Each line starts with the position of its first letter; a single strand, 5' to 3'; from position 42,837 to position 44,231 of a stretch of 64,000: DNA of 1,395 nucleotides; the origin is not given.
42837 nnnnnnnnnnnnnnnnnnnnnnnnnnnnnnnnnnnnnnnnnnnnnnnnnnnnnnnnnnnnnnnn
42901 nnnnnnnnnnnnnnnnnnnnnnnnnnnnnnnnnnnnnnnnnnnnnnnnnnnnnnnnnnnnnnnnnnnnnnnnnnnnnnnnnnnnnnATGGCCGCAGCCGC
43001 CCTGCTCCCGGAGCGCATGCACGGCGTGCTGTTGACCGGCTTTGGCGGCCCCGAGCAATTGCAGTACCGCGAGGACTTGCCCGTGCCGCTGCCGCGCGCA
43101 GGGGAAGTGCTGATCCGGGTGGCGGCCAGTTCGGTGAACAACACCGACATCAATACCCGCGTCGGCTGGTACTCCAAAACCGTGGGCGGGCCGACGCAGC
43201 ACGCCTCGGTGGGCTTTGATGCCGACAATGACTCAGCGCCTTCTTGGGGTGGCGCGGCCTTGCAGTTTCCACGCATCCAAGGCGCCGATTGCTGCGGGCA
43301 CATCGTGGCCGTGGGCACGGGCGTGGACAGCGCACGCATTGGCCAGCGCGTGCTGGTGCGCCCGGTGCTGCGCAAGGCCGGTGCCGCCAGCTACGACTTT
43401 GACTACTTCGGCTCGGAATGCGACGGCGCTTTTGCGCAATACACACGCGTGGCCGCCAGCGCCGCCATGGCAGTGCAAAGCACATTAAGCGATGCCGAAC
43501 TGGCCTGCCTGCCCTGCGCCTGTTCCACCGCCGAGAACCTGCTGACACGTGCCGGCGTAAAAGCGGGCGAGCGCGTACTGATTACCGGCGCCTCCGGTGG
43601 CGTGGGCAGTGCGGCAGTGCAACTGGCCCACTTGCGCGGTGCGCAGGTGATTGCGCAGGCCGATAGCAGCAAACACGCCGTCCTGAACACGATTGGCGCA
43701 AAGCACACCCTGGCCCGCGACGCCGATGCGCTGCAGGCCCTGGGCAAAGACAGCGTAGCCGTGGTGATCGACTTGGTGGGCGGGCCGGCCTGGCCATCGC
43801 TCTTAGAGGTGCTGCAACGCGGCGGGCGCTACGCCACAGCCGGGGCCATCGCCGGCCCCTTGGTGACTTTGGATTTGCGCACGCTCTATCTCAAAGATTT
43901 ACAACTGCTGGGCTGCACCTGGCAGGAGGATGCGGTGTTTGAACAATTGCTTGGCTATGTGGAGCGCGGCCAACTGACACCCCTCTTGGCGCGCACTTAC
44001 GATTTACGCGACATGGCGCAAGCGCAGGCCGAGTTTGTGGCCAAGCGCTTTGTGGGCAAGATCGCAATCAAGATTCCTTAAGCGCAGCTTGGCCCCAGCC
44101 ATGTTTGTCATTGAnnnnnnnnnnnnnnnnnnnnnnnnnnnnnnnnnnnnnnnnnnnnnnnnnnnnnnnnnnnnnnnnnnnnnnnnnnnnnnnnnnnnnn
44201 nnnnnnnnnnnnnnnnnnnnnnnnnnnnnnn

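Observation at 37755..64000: A ~26 kb quaternary-amine catabolic region combining CoA-dependent butyrobetaine-to-carnitine, carnitine-to-betaine, MttB-type demethylation and sarcosine oxidation, with extra orphan enzymes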

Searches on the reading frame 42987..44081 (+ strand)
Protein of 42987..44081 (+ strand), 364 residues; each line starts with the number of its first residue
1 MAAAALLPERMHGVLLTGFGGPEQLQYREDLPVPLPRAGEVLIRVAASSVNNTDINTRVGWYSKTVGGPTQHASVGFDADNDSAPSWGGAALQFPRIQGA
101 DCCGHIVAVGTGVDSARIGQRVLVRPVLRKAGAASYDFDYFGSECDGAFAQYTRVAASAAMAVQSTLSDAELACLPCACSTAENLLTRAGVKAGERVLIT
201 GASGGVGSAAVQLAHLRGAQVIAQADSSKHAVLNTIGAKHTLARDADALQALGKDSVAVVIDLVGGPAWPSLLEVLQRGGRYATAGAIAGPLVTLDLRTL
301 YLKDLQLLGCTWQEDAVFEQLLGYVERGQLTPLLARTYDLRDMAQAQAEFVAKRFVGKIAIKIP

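Call 4: search_protein_families(library=ncbifam, proteins=[window:42987-44081:+], max_evalue=0.00001)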
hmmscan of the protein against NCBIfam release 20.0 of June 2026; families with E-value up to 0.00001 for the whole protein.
window:42987-44081:+ (364 aa): 24 families
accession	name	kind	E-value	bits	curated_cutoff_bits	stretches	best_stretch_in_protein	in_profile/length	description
TIGR02824.1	quinone_pig3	subfamily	5.5e-40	137.3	296.8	2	147-362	92-324/325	putative NAD(P)H quinone oxidoreductase, PIG3 family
NF010344.0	PRK13771.1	subfamily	1.3e-37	129.5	349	1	92-363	52-333/334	putative alcohol dehydrogenase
NF041172.1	AcrlCoa_red_Thmprot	equivalog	6.6e-36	123.9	500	1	93-362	53-333/334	acryloyl-CoA reductase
TIGR01751.1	crot-CoA-red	equivalog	5.3e-34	117.6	378.55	2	20-246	19-243/398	crotonyl-CoA carboxylase/reductase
TIGR02823.1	oxido_YhdH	subfamily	8.2e-28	97.2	297.25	1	91-362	53-323/324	acrylyl-CoA reductase family protein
NF047908.1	AldhRedAhr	equivalog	4e-19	68.7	470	1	146-346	119-318/335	NADPH-dependent aldehyde reductase Ahr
TIGR03989.1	Rxyl_3153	subfamily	4.1e-18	65.8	440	1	146-350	138-358/370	NDMA-dependent alcohol dehydrogenase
NF003808.0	PRK05396.1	equivalog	1.6e-17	63.4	380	1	85-345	48-323/341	L-threonine 3-dehydrogenase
NF007489.0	PRK10083.1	equivalog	6.5e-15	54.9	376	1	93-347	52-320/339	Zn-dependent oxidoreductase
TIGR00692.1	tdh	equivalog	1.1e-14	54.3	458.35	1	86-314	47-289/340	L-threonine 3-dehydrogenase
NF051456.1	acrylyl_AcuI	equivalog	1.7e-13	50.1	440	1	141-310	90-266/325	acrylyl-CoA reductase (NADPH)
TIGR02822.1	adh_fam_2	subfamily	2.2e-13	50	283.5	1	29-358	18-325/329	zinc-binding alcohol dehydrogenase family protein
NF006940.0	PRK09422.1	equivalog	2.7e-13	49.6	344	1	95-362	53-334/338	alcohol dehydrogenase AdhP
TIGR02817.1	adh_fam_1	subfamily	8.7e-13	48.4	284.05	1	96-305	60-262/336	zinc-binding alcohol dehydrogenase family protein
NF041183.1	Pks2_ls1_myc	equivalog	1.3e-12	45.5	2400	1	99-364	1467-1730/2086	sulfolipid-1 biosynthesis phthioceranic/hydroxyphthioceranic acid synthase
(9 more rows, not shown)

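Call 5: search_protein_families(library=pfam, proteins=[window:42987-44081:+], max_evalue=0.001)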
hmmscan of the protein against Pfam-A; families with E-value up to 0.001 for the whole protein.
window:42987-44081:+ (364 aa): 4 families
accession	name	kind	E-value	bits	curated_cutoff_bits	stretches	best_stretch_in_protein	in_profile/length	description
PF00107.32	ADH_zinc_N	-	1.7e-19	70.5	31.8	1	205-323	1-125/129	Zinc-binding dehydrogenase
PF08240.17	ADH_N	-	1.3e-15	58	23.5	1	38-163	2-102/104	Alcohol dehydrogenase GroES-like domain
PF13602.12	ADH_zinc_N_2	-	1.8e-14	55.2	27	1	237-361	2-134/134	Zinc-binding dehydrogenase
PF00208.27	ELFV_dehydrog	-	0.00086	19.5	23.4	0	181-238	17-74/241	Glutamate/Leucine/Phenylalanine/Valine dehydrogenase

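Call 26: search_solved_structures(query=window:42987-44081:+, max_evalue=1e-10)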
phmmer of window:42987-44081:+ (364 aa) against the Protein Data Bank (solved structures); distinct sequences matched with E-value up to 1e-10: 76 (the best 60 are shown).
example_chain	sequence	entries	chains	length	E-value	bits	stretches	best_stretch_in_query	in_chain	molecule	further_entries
4j6f_A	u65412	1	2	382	1.2e-85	291.1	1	7-361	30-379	Putative alcohol dehydrogenase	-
4jbg_A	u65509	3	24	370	2.7e-31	112.3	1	141-361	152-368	Alcohol dehydrogenase (Zinc)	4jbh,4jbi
2eih_A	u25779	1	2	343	1.4e-29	106.7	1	91-363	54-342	Alcohol dehydrogenase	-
5k1s_A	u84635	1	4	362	1.2e-26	97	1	94-361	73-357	Oxidoreductase, zinc-binding dehydrogenase family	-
1yb5_A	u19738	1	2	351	6.7e-22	81.4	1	139-351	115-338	Quinone oxidoreductase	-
2j8z_A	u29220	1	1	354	3.2e-20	75.9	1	147-364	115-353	QUINONE OXIDOREDUCTASE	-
2oby_A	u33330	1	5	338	4.9e-20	75.3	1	147-364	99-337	Putative quinone oxidoreductase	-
4a0s_A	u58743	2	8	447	1.5e-19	73.7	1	30-242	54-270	OCTENOYL-COA REDUCTASE/CARBOXYLASE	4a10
3tqh_A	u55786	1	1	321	3.9e-19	72.3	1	95-289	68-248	Quinone oxidoreductase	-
4eye_A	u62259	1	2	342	4.9e-19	72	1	146-359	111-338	Probable oxidoreductase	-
4dup_A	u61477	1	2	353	8.8e-19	71.1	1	142-361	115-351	quinone oxidoreductase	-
4ida_A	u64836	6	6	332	6.1e-18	68.4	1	94-361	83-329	Ripening-induced protein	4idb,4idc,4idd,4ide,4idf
3uog_A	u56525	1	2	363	1.8e-17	66.8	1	89-361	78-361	Alcohol dehydrogenase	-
3krt_A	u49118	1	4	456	1.9e-17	66.8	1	20-249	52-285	Crotonyl CoA reductase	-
1llu_A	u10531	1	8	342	1.2e-16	64.2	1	94-360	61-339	Alcohol Dehydrogenase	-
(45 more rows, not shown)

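Call 30: search_dna_similar(query=window:42987-44081:+, collection=plasmids, mode=protein, max_rows=30, max_evalue=1e-40)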
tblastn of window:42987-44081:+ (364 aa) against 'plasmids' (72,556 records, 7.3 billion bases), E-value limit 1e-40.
Records with a match: 242; places in all: 247; records where one place covers at least 80% of the query: 240.
Best place of each record, by identity: <60% 242.
By first word of the organism name: Rhizobium 104; Sinorhizobium 75; Leisingera 17; Paracoccus 11; Mesorhizobium 4; Ensifer 4; Acinetobacter 2; Sulfitobacter 2; Pseudoalteromonas 2; Neorhizobium 2; and 17 more.
By predicted mobility (MOB-suite, as given by PLSDB): non-mobilizable 108; conjugative 69; mobilizable 65.
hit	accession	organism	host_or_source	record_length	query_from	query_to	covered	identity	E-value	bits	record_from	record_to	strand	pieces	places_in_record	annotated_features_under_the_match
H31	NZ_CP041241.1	Sinorhizobium mexicanum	Acaciella angustissima,cell culture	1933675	1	364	100%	57.5%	7e-119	385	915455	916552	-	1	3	none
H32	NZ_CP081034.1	Leisingera aquaemixtae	-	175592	4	364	99%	57.3%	4e-117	380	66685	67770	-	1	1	alcohol dehydrogenase family protein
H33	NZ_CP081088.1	Leisingera caerulea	-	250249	6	364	99%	57.3%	3e-118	383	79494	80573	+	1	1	alcohol dehydrogenase family protein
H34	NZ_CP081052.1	Leisingera aquaemixtae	-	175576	6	364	99%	57.3%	3e-117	380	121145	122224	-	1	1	alcohol dehydrogenase family protein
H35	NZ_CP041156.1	Leisingera aquaemixtae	cell culture,Biocathode MCL, marine ...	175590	6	364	99%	57.3%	8e-117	379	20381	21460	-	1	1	alcohol dehydrogenase family protein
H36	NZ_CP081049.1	Leisingera aquaemixtae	-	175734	6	364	99%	57.3%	1e-116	379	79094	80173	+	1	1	alcohol dehydrogenase family protein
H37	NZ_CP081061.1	Leisingera aquaemixtae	-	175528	6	364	99%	57.3%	2e-116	378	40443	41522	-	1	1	alcohol dehydrogenase family protein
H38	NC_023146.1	Leisingera methylohalidivorans DSM 14336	Seawater collected from a tide pool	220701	6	364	99%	57.3%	4e-116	377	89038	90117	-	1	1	alcohol dehydrogenase family protein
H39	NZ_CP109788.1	Leisingera thetidis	-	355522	6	364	99%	57.3%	2e-115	375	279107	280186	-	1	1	alcohol dehydrogenase family protein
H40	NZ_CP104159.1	Rhizobium sp. CB3060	Leucaena leucocephala,cell culture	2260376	4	364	99%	56.7%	4e-119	386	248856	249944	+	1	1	record has no annotation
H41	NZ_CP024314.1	Rhizobium sp. NXC24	Phaseolus vulgaris,cell culture,plant ...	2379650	4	364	99%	56.7%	1e-118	384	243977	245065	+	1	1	record has no annotation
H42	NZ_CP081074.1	Leisingera caerulea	-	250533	6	364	99%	57.1%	3e-117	380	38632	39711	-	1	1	alcohol dehydrogenase family protein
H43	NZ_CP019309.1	Phaeobacter inhibens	Single cell,seawater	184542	6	364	99%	57.1%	6e-114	371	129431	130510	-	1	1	alcohol dehydrogenase family protein | TetR/AcrR family transcriptional regulator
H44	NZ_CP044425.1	Paracoccus pantotrophus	cell culture,denitrifying, ...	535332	1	364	100%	56.0%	3e-113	369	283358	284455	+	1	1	alcohol dehydrogenase family protein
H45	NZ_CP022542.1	Antarctobacter heliothermus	Skeletonema marinoi strain ST54,Cell ...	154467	1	364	100%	56.0%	2e-107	352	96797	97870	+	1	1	alcohol dehydrogenase family protein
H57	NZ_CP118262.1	Agrobacterium vitis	Grape,cell culture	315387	7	364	98%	56.2%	2e-111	364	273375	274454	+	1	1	alcohol dehydrogenase family protein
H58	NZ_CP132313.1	Shinella zoogloeoides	Homo sapiens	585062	2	363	99%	55.5%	2e-113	369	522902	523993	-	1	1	alcohol dehydrogenase family protein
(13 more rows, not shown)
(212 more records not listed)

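Call 33: get_annotated_region(hit=H32, flank=9000)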
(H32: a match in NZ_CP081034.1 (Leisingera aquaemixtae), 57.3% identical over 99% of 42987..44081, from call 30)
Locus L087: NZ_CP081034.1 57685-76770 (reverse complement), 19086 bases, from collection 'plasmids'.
description: Leisingera aquaemixtae strain M583 plasmid unnamed3, complete sequence
organism: Leisingera aquaemixtae (NCBI taxid 1396826)
taxonomy: Bacteria; Pseudomonadota; Alphaproteobacteria; Rhodobacterales; Roseobacteraceae; Leisingera; Leisingera aquaemixtae
host: -; source: -; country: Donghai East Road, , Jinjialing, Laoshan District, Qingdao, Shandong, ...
typing (MOB-suite, as given by PLSDB): non-mobilizable
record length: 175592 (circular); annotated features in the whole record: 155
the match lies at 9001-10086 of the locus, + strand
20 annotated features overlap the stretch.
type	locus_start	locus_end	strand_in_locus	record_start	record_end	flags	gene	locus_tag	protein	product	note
CDS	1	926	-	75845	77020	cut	repA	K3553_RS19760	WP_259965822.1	plasmid partitioning protein RepA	-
CDS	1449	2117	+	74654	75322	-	-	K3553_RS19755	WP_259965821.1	hypothetical protein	-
CDS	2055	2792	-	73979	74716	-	-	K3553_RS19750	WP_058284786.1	hypothetical protein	-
CDS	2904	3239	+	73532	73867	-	-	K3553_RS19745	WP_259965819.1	hypothetical protein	-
CDS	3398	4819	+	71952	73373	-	-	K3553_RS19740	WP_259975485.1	saccharopine dehydrogenase C-terminal domain-containing protein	-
CDS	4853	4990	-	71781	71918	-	-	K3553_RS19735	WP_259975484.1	hypothetical protein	-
CDS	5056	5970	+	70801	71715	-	-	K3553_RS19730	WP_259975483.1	LysR substrate-binding domain-containing protein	-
CDS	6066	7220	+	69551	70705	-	-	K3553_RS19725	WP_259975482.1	aromatic ring-hydroxylating dioxygenase subunit alpha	-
CDS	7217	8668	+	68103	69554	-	-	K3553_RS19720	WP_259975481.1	aldehyde dehydrogenase family protein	-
CDS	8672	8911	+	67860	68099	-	-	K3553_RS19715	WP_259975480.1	hypothetical protein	-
CDS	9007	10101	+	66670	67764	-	-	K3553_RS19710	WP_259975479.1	alcohol dehydrogenase family protein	-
CDS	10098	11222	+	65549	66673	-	-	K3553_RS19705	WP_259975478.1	mandelate racemase/muconate lactonizing enzyme family protein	-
CDS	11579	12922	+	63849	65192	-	-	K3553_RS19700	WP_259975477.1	Na(+)-translocating NADH-quinone reductase subunit A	GO:0006814 - sodium ion transport [Evidence IEA]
CDS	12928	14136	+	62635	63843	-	-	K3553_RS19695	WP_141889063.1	NADH:ubiquinone reductase (Na(+)-transporting) subunit B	GO:0022904 - respiratory electron transport chain [Evidence IEA]; GO:0055085 - transmembrane transport [Evidence IEA]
CDS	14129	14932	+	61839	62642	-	-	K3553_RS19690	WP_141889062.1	Na(+)-translocating NADH-quinone reductase subunit C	GO:0006814 - sodium ion transport [Evidence IEA]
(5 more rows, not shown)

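Call 34: get_annotated_region(hit=H44, flank=9000)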
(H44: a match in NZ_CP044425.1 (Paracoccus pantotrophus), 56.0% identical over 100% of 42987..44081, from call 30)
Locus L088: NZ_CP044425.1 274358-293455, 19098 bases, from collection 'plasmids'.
description: Paracoccus pantotrophus strain DSM 2944 plasmid pPAN2, complete sequence
organism: Paracoccus pantotrophus (NCBI taxid 82367)
taxonomy: Bacteria; Pseudomonadota; Alphaproteobacteria; Rhodobacterales; Paracoccaceae; Paracoccus; Paracoccus pantotrophus
host: -; source: cell culture,denitrifying, sulfide-oxidizing effluent-treatment plant; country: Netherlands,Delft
typing (MOB-suite, as given by PLSDB): non-mobilizable; replicon rep_cluster_229
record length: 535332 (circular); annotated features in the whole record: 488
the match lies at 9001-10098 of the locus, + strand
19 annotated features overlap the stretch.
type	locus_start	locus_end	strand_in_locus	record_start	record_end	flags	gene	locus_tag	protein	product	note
CDS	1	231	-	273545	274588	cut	-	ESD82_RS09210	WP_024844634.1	glycine betaine/L-proline ABC transporter ATP-binding protein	-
CDS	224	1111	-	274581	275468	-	-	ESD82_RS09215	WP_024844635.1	proline/glycine betaine ABC transporter permease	-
CDS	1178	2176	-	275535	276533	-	-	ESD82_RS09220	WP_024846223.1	ABC transporter substrate-binding protein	-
CDS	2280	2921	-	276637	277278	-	-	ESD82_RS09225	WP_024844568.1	TetR/AcrR family transcriptional regulator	GO:0006355 - regulation of DNA-templated transcription [Evidence IEA]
CDS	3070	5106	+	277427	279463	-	hpbA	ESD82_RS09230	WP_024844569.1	N-methyl-L-proline N-demethylase HpbA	-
CDS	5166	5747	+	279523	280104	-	-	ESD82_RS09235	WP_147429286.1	dimethylsulfonioproprionate lyase family protein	-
CDS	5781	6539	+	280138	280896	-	-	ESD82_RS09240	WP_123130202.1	electron transfer flavoprotein subunit beta/FixA family protein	-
CDS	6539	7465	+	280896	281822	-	-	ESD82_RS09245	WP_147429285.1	FAD-binding protein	-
CDS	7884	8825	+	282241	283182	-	-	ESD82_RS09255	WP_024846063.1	LysR family transcriptional regulator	GO:0006355 - regulation of DNA-templated transcription [Evidence IEA]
CDS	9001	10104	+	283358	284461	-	-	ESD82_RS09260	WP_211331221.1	alcohol dehydrogenase family protein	-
CDS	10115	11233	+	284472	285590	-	-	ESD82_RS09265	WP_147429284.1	mandelate racemase/muconate lactonizing enzyme family protein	-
CDS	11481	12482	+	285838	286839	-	-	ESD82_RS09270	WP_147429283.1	glycine betaine ABC transporter substrate-binding protein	GO:0055085 - transmembrane transport [Evidence IEA]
CDS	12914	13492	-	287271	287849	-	-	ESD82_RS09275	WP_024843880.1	LuxR C-terminal-related transcriptional regulator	GO:0006355 - regulation of DNA-templated transcription [Evidence IEA]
CDS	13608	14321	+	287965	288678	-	-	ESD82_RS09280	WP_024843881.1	CoA transferase subunit A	-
CDS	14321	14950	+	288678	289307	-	-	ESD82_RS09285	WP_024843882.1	3-oxoacid CoA-transferase subunit B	-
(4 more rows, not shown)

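Call 73: get_annotated_region(hit=H57, flank=7000)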
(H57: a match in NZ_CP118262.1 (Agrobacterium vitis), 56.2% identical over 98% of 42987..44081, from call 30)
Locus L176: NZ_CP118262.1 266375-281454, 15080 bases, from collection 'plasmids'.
description: Agrobacterium vitis strain T60/94 plasmid unnamed, complete sequence
organism: Agrobacterium vitis (NCBI taxid 373)
taxonomy: Bacteria; Pseudomonadota; Alphaproteobacteria; Hyphomicrobiales; Rhizobiaceae; Agrobacterium; Agrobacterium vitis
host: -; source: Grape,cell culture; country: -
typing (MOB-suite, as given by PLSDB): conjugative; replicon rep_cluster_592; relaxase MOBQ; mating-pair formation MPF_T
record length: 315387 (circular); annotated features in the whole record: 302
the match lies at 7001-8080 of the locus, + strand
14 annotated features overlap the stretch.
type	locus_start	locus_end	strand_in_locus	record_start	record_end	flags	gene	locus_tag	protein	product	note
CDS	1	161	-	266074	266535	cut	-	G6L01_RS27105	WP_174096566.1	nuclear transport factor 2 family protein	-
CDS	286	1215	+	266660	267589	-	-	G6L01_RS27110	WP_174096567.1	LysR family transcriptional regulator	-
CDS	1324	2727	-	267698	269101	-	-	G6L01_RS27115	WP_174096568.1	helix-turn-helix transcriptional regulator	-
CDS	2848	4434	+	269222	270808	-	-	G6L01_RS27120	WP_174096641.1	isocitrate lyase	GO:0019752 - carboxylic acid metabolic process [Evidence IEA]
CDS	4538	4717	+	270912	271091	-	-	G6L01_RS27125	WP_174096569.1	hypothetical protein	-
CDS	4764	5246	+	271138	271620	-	-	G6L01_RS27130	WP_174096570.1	UPF0262 family protein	-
CDS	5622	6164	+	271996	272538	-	-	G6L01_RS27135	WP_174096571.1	TetR/AcrR family transcriptional regulator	-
CDS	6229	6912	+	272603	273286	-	-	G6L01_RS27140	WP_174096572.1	NAD(P)H-dependent oxidoreductase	-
CDS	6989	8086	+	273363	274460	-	-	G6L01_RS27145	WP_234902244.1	alcohol dehydrogenase family protein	-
CDS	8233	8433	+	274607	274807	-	-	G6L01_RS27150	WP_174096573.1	LuxR C-terminal-related transcriptional regulator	-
CDS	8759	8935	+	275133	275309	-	-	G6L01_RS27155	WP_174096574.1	hypothetical protein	-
CDS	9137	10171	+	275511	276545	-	-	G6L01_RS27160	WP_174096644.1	DUF3991 and toprim domain-containing protein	-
CDS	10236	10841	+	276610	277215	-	-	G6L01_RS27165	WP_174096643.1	DUF1419 domain-containing protein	-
CDS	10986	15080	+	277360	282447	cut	-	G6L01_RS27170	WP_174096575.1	DEAD/DEAH box helicase family protein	-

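Call 74: get_annotated_region(hit=H45, flank=7000)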
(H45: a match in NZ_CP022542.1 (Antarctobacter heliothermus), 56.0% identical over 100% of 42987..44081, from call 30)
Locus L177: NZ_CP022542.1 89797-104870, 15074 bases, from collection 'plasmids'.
description: Antarctobacter heliothermus strain SMS3 plasmid pSMS3-2, complete sequence
organism: Antarctobacter heliothermus (NCBI taxid 74033)
taxonomy: Bacteria; Pseudomonadota; Alphaproteobacteria; Rhodobacterales; Roseobacteraceae; Antarctobacter; Antarctobacter heliothermus
host: -; source: Skeletonema marinoi strain ST54,Cell culture,Top-layer sediments; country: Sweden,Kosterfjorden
typing (MOB-suite, as given by PLSDB): non-mobilizable
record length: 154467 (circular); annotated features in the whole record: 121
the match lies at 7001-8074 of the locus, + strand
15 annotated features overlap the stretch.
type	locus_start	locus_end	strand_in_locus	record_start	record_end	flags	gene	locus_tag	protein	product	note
CDS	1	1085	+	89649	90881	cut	-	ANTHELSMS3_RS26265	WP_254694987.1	Hint domain-containing protein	-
CDS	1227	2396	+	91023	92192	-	-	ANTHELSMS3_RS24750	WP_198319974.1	glycosyltransferase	-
CDS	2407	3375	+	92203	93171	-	-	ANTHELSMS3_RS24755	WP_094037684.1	sulfotransferase family 2 domain-containing protein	-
CDS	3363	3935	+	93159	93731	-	-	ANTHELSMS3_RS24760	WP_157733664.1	thiamine pyrophosphate-dependent enzyme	-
CDS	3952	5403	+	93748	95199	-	-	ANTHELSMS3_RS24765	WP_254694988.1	aldehyde dehydrogenase family protein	-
CDS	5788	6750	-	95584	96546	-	-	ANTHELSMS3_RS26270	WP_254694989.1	IS30 family transposase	-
CDS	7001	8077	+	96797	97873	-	-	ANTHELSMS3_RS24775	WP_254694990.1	alcohol dehydrogenase family protein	-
CDS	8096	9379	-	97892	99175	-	-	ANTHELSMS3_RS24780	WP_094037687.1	TRAP transporter large permease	GO:0008643 - carbohydrate transport [Evidence IEA]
CDS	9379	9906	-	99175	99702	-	-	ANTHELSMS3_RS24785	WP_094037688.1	TRAP transporter small permease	-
CDS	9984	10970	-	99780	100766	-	-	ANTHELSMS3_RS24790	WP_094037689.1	TRAP transporter substrate-binding protein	-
CDS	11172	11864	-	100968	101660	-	-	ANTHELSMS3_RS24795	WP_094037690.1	GntR family transcriptional regulator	-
CDS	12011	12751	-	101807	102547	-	-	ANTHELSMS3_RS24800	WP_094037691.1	GntR family transcriptional regulator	GO:0006355 - regulation of DNA-templated transcription [Evidence IEA]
CDS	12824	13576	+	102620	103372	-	-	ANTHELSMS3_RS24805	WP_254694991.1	DUF2182 domain-containing protein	-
CDS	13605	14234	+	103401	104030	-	-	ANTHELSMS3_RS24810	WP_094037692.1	DUF1326 domain-containing protein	-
CDS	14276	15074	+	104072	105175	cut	-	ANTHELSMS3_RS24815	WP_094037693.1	dimethylsulfoniopropionate demethylase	-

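Call 75: get_annotated_region(hit=H58, flank=7000)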
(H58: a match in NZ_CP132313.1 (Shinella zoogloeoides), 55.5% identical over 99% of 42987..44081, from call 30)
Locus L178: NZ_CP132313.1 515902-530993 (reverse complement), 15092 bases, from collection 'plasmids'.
description: Shinella zoogloeoides strain UPHL-collab-1 plasmid unnamed1, complete sequence
organism: Shinella zoogloeoides (NCBI taxid 352475)
taxonomy: Bacteria; Pseudomonadota; Alphaproteobacteria; Hyphomicrobiales; Rhizobiaceae; Shinella; Shinella zoogloeoides
host: -; source: Homo sapiens; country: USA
typing (MOB-suite, as given by PLSDB): mobilizable; replicon rep_cluster_287; relaxase MOBP
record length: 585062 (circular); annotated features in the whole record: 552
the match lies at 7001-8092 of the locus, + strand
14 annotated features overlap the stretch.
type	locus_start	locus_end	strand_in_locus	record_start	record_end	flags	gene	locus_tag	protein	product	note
CDS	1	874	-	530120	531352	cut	-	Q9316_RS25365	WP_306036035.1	3-methyl-2-oxobutanoate dehydrogenase (2-methylpropanoyl-transferring) subunit alpha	-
CDS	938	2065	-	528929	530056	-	-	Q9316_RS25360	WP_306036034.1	acyl-CoA dehydrogenase family protein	-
CDS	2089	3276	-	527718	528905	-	-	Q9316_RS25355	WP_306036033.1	acetyl-CoA C-acyltransferase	GO:0006631 - fatty acid metabolic process [Evidence IEA]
CDS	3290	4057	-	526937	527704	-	-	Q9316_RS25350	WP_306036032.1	3-hydroxyacyl-CoA dehydrogenase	-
CDS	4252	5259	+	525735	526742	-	-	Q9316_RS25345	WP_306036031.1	AraC family transcriptional regulator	-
CDS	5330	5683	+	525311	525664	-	-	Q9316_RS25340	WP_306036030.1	DUF2200 domain-containing protein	-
CDS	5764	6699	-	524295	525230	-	-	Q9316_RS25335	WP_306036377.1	LysR family transcriptional regulator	GO:0006355 - regulation of DNA-templated transcription [Evidence IEA]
CDS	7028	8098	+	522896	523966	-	-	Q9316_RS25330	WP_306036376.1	alcohol dehydrogenase family protein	-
CDS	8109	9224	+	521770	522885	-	-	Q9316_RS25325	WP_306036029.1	mandelate racemase/muconate lactonizing enzyme family protein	-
CDS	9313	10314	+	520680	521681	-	-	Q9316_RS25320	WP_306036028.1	glycine betaine ABC transporter substrate-binding protein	GO:0055085 - transmembrane transport [Evidence IEA]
CDS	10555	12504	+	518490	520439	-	-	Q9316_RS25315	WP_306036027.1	caspase family protein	-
CDS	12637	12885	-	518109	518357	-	-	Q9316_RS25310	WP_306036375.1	hypothetical protein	-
CDS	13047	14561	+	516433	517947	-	-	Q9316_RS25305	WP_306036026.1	GumC family protein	-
CDS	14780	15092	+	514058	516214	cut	-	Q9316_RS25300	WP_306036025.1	bifunctional diguanylate cyclase/phosphodiesterase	-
